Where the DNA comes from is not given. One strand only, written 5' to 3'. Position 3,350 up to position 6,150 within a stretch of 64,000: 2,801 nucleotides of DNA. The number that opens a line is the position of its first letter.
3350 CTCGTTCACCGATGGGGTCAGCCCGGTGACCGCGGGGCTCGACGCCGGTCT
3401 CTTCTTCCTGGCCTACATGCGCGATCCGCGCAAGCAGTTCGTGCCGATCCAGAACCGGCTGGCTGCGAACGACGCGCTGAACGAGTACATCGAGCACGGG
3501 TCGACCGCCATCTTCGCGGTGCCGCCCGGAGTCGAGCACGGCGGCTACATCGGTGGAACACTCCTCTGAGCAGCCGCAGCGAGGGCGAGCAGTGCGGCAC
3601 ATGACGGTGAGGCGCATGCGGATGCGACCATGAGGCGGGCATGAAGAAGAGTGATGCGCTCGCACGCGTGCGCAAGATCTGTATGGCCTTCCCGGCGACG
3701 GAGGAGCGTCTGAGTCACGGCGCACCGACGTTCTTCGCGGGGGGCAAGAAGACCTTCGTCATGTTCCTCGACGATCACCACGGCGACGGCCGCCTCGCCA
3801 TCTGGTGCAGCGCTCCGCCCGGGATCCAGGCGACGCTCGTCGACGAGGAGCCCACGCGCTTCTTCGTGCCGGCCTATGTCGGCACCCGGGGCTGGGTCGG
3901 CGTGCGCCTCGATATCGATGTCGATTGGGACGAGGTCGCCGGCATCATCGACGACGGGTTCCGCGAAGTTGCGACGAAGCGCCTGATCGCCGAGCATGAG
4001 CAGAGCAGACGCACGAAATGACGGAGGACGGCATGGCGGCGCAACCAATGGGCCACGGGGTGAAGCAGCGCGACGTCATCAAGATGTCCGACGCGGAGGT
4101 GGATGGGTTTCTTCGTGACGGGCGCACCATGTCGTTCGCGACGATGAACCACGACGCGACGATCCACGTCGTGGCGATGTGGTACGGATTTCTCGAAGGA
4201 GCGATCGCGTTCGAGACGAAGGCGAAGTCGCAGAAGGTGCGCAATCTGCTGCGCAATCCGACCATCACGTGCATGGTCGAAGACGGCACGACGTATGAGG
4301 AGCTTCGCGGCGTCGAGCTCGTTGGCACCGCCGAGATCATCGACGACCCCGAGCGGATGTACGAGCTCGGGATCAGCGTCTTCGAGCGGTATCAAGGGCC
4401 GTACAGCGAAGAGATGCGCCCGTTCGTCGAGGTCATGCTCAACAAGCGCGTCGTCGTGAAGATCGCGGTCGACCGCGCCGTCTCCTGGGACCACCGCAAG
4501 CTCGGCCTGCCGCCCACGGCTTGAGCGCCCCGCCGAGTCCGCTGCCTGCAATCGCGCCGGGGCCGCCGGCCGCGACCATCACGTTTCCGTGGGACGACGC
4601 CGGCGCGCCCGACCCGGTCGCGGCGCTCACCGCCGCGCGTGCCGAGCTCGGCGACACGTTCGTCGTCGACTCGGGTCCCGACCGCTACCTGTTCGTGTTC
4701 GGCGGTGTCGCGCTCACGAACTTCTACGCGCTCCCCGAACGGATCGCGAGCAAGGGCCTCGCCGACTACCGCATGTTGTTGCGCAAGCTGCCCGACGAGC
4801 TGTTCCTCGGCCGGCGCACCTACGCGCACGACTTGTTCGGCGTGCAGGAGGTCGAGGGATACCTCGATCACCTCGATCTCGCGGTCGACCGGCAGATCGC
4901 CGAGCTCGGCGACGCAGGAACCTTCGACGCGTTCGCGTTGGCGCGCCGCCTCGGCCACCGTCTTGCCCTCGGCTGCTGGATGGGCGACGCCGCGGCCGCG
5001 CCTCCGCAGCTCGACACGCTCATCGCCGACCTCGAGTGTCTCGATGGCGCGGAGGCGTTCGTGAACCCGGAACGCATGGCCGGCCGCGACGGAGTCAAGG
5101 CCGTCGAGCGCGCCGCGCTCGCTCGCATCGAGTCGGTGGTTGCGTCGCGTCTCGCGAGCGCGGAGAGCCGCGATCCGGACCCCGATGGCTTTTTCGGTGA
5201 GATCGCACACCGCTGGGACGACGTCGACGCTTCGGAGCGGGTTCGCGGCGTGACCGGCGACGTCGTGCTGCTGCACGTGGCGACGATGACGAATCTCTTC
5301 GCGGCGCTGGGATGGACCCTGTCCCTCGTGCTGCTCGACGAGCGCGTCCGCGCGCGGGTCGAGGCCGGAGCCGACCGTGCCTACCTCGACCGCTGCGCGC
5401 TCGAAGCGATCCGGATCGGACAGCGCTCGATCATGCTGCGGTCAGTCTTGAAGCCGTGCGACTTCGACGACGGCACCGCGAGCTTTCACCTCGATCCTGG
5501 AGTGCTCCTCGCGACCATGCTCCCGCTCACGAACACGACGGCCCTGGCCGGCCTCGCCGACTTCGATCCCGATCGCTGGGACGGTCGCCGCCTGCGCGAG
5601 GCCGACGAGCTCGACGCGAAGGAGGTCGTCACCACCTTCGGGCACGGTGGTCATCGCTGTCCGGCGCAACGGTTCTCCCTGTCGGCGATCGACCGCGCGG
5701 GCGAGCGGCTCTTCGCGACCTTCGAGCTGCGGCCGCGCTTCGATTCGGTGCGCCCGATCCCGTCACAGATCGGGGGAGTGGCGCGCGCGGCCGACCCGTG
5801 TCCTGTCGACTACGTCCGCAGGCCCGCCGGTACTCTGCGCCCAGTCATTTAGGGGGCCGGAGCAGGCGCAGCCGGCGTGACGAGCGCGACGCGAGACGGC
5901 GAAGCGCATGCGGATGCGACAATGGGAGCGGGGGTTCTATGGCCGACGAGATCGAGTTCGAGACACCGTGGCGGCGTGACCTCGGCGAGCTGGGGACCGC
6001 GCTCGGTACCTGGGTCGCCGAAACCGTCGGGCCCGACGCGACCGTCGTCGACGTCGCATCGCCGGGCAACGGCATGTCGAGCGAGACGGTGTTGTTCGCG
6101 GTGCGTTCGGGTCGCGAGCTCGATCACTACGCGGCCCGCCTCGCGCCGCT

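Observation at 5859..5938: Copy B shows base-pair covariation supporting an RNA or DNA hairpin, but its GTG frame does not terminate near the downstream start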

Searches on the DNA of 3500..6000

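Call 39: search_rna_families(source=window, start=3500, end=6000, threshold=evalue, max_evalue=10)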
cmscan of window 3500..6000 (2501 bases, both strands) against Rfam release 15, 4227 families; matches with E-value up to 10: 0.
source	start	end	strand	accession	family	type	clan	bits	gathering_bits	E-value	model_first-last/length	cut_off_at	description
